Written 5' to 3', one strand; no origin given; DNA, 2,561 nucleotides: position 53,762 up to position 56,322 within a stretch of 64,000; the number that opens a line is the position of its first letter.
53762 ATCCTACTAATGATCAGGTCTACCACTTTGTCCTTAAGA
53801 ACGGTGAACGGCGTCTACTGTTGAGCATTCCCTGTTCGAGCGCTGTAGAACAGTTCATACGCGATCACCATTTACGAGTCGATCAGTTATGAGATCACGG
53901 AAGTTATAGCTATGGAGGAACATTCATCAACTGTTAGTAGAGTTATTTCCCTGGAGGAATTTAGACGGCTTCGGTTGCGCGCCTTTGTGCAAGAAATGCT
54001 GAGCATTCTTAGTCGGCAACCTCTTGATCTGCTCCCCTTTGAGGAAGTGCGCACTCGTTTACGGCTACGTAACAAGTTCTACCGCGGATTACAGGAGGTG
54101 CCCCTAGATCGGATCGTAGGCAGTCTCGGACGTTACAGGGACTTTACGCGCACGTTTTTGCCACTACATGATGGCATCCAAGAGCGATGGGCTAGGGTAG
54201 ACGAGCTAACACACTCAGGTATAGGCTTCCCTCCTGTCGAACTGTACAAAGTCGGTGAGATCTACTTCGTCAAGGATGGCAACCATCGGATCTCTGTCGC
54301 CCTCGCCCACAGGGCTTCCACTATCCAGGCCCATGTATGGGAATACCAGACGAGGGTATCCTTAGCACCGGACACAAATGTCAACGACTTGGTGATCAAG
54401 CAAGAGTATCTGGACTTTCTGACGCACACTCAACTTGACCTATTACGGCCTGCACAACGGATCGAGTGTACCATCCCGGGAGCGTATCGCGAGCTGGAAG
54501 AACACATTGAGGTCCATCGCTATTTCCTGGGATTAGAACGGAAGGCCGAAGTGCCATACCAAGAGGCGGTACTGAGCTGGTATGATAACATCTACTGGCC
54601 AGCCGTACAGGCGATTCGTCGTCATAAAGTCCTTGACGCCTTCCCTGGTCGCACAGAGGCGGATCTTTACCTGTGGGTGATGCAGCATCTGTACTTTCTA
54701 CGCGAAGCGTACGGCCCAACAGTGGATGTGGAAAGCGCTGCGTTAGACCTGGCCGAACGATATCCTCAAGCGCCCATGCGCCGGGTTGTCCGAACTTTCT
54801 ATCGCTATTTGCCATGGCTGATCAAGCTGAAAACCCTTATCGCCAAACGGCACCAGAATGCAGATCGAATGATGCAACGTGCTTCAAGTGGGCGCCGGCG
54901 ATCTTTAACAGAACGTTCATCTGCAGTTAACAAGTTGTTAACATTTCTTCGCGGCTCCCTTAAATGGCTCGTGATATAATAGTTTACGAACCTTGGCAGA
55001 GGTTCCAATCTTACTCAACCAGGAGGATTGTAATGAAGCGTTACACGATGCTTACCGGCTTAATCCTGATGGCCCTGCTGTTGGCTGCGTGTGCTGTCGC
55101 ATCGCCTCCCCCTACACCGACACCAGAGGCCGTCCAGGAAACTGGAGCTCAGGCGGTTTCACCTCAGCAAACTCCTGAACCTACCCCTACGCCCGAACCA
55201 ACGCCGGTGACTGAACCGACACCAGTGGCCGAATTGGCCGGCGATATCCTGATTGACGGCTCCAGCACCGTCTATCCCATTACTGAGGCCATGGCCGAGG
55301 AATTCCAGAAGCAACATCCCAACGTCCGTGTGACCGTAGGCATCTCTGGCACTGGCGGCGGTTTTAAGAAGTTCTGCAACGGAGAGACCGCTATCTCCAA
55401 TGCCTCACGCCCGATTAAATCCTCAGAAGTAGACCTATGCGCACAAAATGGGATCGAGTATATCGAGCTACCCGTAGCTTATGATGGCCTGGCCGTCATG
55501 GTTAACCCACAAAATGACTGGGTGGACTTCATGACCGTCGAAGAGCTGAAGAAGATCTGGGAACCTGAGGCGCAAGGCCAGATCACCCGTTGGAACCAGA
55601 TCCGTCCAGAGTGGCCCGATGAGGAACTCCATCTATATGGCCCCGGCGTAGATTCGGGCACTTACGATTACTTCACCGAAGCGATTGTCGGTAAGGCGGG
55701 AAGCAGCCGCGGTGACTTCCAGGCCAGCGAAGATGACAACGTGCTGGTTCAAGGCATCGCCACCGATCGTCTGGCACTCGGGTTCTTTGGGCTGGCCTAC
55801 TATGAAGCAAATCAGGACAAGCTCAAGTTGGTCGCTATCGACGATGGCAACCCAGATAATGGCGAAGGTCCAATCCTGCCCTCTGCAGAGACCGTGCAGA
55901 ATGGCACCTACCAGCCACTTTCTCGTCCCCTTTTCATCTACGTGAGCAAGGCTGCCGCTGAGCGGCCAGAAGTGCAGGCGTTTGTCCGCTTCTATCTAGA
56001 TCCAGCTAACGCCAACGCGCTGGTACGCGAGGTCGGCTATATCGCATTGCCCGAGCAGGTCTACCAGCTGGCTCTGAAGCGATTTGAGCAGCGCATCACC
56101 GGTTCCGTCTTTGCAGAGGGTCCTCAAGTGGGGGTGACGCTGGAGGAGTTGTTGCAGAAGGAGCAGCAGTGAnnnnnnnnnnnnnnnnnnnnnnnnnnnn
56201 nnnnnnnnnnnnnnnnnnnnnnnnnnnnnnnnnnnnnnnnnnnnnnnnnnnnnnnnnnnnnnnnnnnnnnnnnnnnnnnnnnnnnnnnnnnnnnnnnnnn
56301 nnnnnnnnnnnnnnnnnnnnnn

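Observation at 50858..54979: Five-gene, lower-GC operon (DUF3299 - MacB-like ABC ATPase - FtsX permease - 90-aa ORF - ParB/Srx-like DUF4032 protein) wedged between phoA and pstSCAB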

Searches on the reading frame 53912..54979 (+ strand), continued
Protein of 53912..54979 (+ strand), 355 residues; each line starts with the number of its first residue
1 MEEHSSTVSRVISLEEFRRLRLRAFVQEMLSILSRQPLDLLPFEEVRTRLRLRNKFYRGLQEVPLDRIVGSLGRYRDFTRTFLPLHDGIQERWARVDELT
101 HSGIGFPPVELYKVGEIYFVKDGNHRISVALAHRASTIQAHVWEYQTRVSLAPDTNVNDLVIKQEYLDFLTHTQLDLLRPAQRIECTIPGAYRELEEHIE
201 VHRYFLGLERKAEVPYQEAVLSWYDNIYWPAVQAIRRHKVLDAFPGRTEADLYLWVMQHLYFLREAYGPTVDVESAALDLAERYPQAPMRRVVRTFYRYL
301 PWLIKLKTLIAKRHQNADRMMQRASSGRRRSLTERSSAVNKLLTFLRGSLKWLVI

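Call 25: search_solved_structures(query=A1, max_evalue=1, show_alignments=2)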
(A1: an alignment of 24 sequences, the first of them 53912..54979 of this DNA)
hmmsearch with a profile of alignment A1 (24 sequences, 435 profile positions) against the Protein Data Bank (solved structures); distinct sequences matched with E-value up to 1: 1.
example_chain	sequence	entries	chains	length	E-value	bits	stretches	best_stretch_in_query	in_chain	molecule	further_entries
2p3n_A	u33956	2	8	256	0.78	11.5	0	57-88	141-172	Inositol-1-monophosphatase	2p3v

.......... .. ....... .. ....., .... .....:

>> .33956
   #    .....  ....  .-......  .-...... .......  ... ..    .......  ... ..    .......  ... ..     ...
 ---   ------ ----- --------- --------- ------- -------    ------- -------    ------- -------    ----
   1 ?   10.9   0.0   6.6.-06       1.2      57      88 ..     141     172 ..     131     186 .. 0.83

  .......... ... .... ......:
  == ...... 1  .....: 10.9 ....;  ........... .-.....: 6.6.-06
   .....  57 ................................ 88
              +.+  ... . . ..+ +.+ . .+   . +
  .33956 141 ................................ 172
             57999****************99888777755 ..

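Call 28: find_related_loci(query=A1, collection=genome_contigs, flank=8000)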
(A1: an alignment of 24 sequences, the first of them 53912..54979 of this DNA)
Query A1 (355 aa) in genome_contigs; peptide patterns used: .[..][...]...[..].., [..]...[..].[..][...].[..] (x = any residue, [..] = any of these).
600 stretches matched a pattern (row limit reached: there are more); 594 encode a relative of the query (tblastn E <= 1e-3); the best 80 are kept; 80 distinct loci.
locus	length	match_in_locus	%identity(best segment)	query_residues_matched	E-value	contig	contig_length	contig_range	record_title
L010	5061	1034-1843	57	13-283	4e-97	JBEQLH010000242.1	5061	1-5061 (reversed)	MAG: Anaerolineales bacterium isolate Y22TTR21b10o NODE_3281_length_5061_cov_6.089093, whole genome shotgun sequence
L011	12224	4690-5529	52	10-289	4e-96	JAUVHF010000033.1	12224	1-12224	MAG: Anaerolineales bacterium isolate CSMAG_395 CSMAG_395_k141_1515617_length_12224_cov_14.3579, whole genome shotgun se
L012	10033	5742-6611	51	6-294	3e-95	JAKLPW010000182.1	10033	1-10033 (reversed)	MAG: Anaerolineae bacterium isolate bin N2.130 k141_206285, whole genome shotgun sequence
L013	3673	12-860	52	13-295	4e-95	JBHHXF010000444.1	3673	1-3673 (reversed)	MAG: Anaerolineae bacterium isolate D_2_bin.38 NODE_17746_length_3673_cov_30.167496, whole genome shotgun sequence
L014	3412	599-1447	53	13-295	1e-95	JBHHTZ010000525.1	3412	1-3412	MAG: Anaerolineae bacterium isolate S.6.sp3_bin.4 NODE_6691_length_3412_cov_7.142985, whole genome shotgun sequence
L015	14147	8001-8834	54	13-289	9e-94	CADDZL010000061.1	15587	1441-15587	Chloroflexi bacterium isolate 22 genome assembly, contig: NODE_2629_length_15587_cov_4.477684, whole genome shotgun sequ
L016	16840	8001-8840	52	13-292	6e-91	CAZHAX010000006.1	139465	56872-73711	MAG TPA_asm: uncultured Anaerolineales bacterium isolate binchicken_co116_387 genome assembly, contig: NODE_35_length_13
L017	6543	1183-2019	51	16-294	1e-90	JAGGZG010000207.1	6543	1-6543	MAG: Anaerolineae bacterium isolate AUK198 PB_MBMC_152_c_000000000345, whole genome shotgun sequence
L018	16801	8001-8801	57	13-280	4e-93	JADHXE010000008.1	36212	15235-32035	MAG: Anaerolineales bacterium isolate BS750m-G45 BS-750m-C1195, whole genome shotgun sequence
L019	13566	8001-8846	51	17-298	7e-90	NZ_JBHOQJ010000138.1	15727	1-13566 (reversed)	MAG: Thermoflexus sp. isolate C0_11 k141_345006, whole genome shotgun sequence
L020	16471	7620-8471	49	17-300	2e-89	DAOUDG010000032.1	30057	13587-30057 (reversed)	MAG TPA_asm: Anaerolineae bacterium isolate M11_14 k145_2908879, whole genome shotgun sequence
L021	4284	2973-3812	49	16-300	2e-88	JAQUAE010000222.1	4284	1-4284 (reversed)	MAG: Anaerolineales bacterium isolate STC_77 NODE_64859_length_4284_cov_6.208323_Sandtown_C, whole genome shotgun sequen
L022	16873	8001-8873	48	6-296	6e-88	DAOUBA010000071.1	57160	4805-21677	MAG TPA_asm: Anaerolineae bacterium isolate H67_700 k125_603246, whole genome shotgun sequence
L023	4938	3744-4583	49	16-295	2e-87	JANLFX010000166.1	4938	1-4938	MAG: Anaerolineae bacterium isolate A05DMB24 NODE_166_length_4938_cov_10.091542, whole genome shotgun sequence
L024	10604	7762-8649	47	5-300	2e-87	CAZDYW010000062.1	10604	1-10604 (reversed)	MAG TPA_asm: uncultured Anaerolineales bacterium isolate binchicken_co15_170 genome assembly, contig: NODE_4624_length_1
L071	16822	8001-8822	50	16-288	3e-81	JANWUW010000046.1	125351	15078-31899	MAG: Thermoflexales bacterium isolate SKYG100 k141_434309, whole genome shotgun sequence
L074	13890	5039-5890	48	16-298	1e-80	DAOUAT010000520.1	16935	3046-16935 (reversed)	MAG TPA_asm: Anaerolineae bacterium isolate H66_683 k113_65828, whole genome shotgun sequence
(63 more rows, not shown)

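Call 35: search_protein_families(library=pfam, alignment_id=A3, max_evalue=0.00001)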
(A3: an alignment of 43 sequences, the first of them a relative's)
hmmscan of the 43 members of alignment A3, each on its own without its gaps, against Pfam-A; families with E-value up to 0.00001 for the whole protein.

A. member 1, L016:7233-7952:+ (239 aa): 1 family
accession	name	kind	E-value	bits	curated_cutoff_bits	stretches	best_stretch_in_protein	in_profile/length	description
PF00149.33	Metallophos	-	9.2e-08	33.2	21.5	1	57-213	29-190/191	Calcineurin-like phosphoesterase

B. families by the number of members that match (of 43 scanned): 39 families (the first 25 are shown)
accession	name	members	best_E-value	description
PF00149.33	Metallophos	13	9.6e-12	Calcineurin-like phosphoesterase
PF12850.12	Metallophos_2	6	2.2e-07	Calcineurin-like phosphoesterase superfamily domain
PF00156.33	Pribosyltran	3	2.2e-10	Phosphoribosyl transferase domain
PF01869.26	BcrAD_BadFG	2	3.5e-46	BadF/BadG/BcrA/BcrD ATPase family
PF00005.33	ABC_tran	2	2.5e-36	ABC transporter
PF07690.21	MFS_1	2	4.4e-23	Major Facilitator Superfamily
PF17912.7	OB_MalK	2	3.6e-12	MalK OB fold domain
PF08402.16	TOBE_2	2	1.8e-06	TOBE domain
PF02782.22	FGGY_C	2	1.9e-06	FGGY family of carbohydrate kinases, C-terminal domain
PF02901.20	PFL-like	1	5.9e-229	Pyruvate formate lyase-like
PF07992.20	Pyr_redox_2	1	2.4e-74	Pyridine nucleotide-disulphide oxidoreductase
PF01596.23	Methyltransf_3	1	6.2e-41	O-methyltransferase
PF01228.26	Gly_radical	1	1.2e-37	Glycine radical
PF02852.28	Pyr_redox_dim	1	7.4e-37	Pyridine nucleotide-disulphide oxidoreductase, dimerisation domain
PF13229.12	Beta_helix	1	5.1e-33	Right handed beta helix region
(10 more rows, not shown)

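Call 36: search_protein_families(library=pfam, alignment_id=A4, max_evalue=0.00001)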
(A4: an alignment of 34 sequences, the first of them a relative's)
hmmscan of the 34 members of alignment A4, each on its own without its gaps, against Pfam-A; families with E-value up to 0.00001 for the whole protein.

A. member 1, L022:8972-10399:+ (475 aa): 3 families
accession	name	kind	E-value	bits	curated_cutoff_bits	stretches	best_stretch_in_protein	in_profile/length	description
PF09180.16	ProRS-C_1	-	8.8e-23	80.7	31.5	1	410-475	1-71/71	Prolyl-tRNA synthetase, C-terminal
PF00587.30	tRNA-synt_2b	-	3.5e-18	66.7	29.3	1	98-266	7-176/179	tRNA synthetase class II core domain (G, H, P, S and T)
PF03129.25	HGTP_anticodon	-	3.8e-14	53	21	1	285-383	1-93/94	Anticodon binding domain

B. families by the number of members that match (of 34 scanned): 38 families (the first 25 are shown)
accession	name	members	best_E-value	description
PF09180.16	ProRS-C_1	5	8.8e-23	Prolyl-tRNA synthetase, C-terminal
PF00587.30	tRNA-synt_2b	5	1.2e-20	tRNA synthetase class II core domain (G, H, P, S and T)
PF03129.25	HGTP_anticodon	5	3.7e-17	Anticodon binding domain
PF00266.25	Aminotran_5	3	7.9e-79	Aminotransferase class-V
PF01041.23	DegT_DnrJ_EryC1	3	3.7e-10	DegT/DnrJ/EryC1/StrS aminotransferase family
PF01212.27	Beta_elim_lyase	3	6.9e-10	Beta-eliminating lyase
PF00224.27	PK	2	3.1e-124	Pyruvate kinase, barrel domain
PF00294.29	PfkB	2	6.5e-58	pfkB family carbohydrate kinase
PF00696.33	AA_kinase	2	2.5e-45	Amino acid kinase family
PF02887.21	PK_C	2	3.5e-39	Pyruvate kinase, alpha/beta domain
PF00391.29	PEP-utilizers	2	6.1e-12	PEP-utilising enzyme, mobile domain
PF03328.21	HpcH_HpaI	2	7.2e-08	HpcH/HpaI aldolase/citrate lyase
PF00155.27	Aminotran_1_2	2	5.2e-07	Aminotransferase class I and II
PF23189.1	UPF0261_C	1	1.4e-86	Uncharacterised protein family (UPF0261) C-terminal domain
PF01297.22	ZnuA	1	2.9e-76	Zinc-uptake complex component A periplasmic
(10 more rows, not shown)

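Call 37: predict_structure(alignment_id=A1)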
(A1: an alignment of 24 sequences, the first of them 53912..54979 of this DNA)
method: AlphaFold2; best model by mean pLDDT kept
length: 355 residues; sequences in the alignment: 24
mean_pLDDT: 86.5   pTM: 0.75
mean pLDDT of the five models: 86.5, 85.6, 84.9, 82.5, 82.0
residues with pLDDT >= 90: 252; 70-90: 29; 50-70: 56; < 50: 18
segments of 3 or more residues with pLDDT < 50: 327-332, 334-336, 348-355
pLDDT, mean of each block of 10 residues (from residue 1): 76 96 94 88 97 97 98 93 95 94 90 98 96 97 96 93 98 97 95 98 98 98 98 95 93 95 92 92 65 61 62 66 53 52 51 33
secondary structure, 60 per line:
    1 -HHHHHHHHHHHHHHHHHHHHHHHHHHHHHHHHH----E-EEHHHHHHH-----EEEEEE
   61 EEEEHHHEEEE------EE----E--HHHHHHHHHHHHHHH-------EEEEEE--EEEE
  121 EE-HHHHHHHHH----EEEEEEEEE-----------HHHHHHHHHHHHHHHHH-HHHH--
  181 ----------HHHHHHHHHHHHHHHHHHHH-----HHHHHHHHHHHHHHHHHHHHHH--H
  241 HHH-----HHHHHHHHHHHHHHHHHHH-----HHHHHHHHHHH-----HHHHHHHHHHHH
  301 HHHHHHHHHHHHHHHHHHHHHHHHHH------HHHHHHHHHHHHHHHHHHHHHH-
elements in order: H2-34 H43-49 E55-64 E68-71 H87-101 E109-114 E117-122 H124-132 E137-145 H157-173 H175-178 H191-210 H216-237 H240-243 H249-267 H273-283 H289-326 H333-354

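Call 39: find_encoding_contigs(protein=P0002, flank=10000, max_places=2)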
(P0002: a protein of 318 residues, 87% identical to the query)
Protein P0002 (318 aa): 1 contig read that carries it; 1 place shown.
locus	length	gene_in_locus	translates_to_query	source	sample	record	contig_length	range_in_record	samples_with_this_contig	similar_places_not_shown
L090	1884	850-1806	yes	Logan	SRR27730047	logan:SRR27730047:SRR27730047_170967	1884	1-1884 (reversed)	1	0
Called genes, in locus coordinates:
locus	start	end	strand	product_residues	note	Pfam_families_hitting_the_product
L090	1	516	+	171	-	?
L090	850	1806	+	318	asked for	PF13224:DUF4032 (faint)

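Call 40: find_encoding_contigs(protein=P0004, flank=10000, max_places=2)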
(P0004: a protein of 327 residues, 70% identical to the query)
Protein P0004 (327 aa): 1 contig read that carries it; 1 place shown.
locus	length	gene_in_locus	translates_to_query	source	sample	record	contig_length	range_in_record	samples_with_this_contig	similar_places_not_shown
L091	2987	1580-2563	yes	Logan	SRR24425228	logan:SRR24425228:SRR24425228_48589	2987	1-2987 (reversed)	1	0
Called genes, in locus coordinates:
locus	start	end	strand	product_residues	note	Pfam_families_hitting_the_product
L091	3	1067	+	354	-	?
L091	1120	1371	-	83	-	-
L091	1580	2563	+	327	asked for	-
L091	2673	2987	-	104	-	?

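Call 41: find_encoding_contigs(protein=P0003, flank=10000, max_places=2)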
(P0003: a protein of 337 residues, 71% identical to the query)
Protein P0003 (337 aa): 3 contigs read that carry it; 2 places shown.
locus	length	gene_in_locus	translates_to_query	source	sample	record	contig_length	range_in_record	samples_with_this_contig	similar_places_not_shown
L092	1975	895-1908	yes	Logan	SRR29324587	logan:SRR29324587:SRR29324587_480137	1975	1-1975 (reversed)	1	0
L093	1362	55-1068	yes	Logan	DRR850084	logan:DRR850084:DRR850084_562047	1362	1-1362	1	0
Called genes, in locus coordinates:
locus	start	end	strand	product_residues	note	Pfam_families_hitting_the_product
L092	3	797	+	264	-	?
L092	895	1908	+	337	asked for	-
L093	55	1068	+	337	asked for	-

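Call 90: search_protein_families(library=pfam, proteins=[L092:3-797:+, L091:3-1067:+, L091:2673-2987:-, L011:5784-6752:+, L018:8819-9712:+, L010:1920-2636:+, L071:7185-7820:+, L074:4245-4979:+], max_evalue=0.001)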
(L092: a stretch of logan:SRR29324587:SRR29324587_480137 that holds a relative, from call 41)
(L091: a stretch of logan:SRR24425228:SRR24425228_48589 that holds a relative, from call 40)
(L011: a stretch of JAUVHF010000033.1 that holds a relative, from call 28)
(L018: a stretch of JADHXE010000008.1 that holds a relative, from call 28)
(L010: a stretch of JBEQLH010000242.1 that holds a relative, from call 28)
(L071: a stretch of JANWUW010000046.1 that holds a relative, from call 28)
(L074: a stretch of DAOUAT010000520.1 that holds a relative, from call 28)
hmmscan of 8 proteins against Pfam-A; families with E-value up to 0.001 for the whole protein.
L092:3-797:+ (264 aa): 1 family
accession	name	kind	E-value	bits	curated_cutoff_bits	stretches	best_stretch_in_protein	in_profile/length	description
PF07690.21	MFS_1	-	2e-20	73.5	33.4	2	117-255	32-173/347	Major Facilitator Superfamily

L091:3-1067:+ (354 aa): 2 families
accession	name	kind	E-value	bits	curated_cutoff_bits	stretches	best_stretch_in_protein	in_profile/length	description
PF01546.33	Peptidase_M20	-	9.5e-27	94.7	24.6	1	2-349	18-205/206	Peptidase family M20/M25/M40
PF07687.19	M20_dimer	-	5.8e-12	45.9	21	1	95-251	3-103/107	Peptidase dimerisation domain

L091:2673-2987:- (104 aa): 1 family
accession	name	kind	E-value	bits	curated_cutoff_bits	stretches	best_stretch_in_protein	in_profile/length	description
PF00313.28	CSD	-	4.1e-28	97.5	27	1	42-103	3-65/66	'Cold-shock' DNA-binding domain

L011:5784-6752:+ (322 aa): 1 family
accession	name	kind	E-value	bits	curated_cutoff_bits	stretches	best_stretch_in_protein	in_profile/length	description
PF02633.19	Creatininase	-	3.7e-47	161.2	31.3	1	22-274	1-238/238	Creatinine amidohydrolase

L018:8819-9712:+ (297 aa): 1 family
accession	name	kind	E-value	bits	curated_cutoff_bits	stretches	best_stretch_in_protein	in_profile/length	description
PF00294.29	PfkB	-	1e-07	32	25.8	1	168-279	176-295/302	pfkB family carbohydrate kinase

L010:1920-2636:+ (238 aa): 1 family
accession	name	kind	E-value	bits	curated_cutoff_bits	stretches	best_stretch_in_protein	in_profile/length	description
PF03009.23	GDPD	-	2.9e-39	136.1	23.6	1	7-230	1-243/244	Glycerophosphoryl diester phosphodiesterase family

L071:7185-7820:+ (211 aa): 1 family
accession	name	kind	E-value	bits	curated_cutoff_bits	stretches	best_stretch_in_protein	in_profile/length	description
PF01769.21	MgtE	-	1.6e-30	106.4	27.6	1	77-201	3-125/125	Divalent cation transporter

L074:4245-4979:+ (244 aa): 2 families
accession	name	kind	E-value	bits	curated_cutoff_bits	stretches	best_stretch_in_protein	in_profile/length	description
PF00756.26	Esterase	-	2.8e-07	31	22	1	47-236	42-245/251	Putative esterase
PF00561.26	Abhydrolase_1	-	1.4e-06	28.6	25.8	1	87-183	46-131/245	alpha/beta hydrolase fold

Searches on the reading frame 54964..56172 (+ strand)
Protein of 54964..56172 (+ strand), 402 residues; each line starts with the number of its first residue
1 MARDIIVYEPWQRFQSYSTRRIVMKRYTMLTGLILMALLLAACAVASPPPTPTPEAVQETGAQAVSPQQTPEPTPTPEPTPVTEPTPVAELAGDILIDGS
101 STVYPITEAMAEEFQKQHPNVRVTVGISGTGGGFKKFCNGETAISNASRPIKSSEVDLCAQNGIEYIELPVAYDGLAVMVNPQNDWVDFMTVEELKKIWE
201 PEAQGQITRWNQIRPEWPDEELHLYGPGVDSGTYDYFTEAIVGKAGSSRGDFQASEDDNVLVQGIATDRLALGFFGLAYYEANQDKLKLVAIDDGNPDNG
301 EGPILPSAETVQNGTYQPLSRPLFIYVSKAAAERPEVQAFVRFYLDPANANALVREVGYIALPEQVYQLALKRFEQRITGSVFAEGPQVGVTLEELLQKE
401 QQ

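Call 3: search_protein_families(library=pfam, proteins=[window:54964-56172:+], max_evalue=0.01)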
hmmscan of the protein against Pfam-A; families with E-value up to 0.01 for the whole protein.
window:54964-56172:+ (402 aa): 5 families
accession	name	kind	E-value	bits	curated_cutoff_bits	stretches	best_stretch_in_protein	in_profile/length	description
PF12849.12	PBP_like_2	-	1.1e-42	147.1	27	1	88-346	5-265/267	PBP superfamily domain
PF12727.12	PBP_like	-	1.1e-15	57.8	27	1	111-344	1-192/193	PBP superfamily domain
PF01547.30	SBP_bac_1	-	1.1e-12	49.1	26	1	102-350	5-306/307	Bacterial extracellular solute-binding protein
PF13416.11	SBP_bac_8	-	0.001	19.3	27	0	256-368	173-267/279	Bacterial extracellular solute-binding protein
PF13531.11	SBP_bac_11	-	0.0023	18.2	25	1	99-354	5-222/227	Bacterial extracellular solute-binding protein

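Call 4: search_protein_families(library=ncbifam, proteins=[window:54964-56172:+], max_evalue=0.01)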
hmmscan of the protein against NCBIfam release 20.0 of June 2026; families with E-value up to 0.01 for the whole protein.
window:54964-56172:+ (402 aa): 3 families
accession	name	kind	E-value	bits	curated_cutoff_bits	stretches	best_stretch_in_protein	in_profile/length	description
TIGR02136.1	ptsS_2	subfamily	5.7e-97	324.5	206.6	1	90-361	36-294/295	phosphate ABC transporter substrate-binding protein PstS family protein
TIGR00975.1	3a0107s03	equivalog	1.1e-10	41.1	205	1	99-212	5-114/315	phosphate ABC transporter substrate-binding protein PstS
NF037973.1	metallo_SslE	exception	0.00021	18.8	3000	1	47-107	49-106/1519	lipoprotein metalloprotease SslE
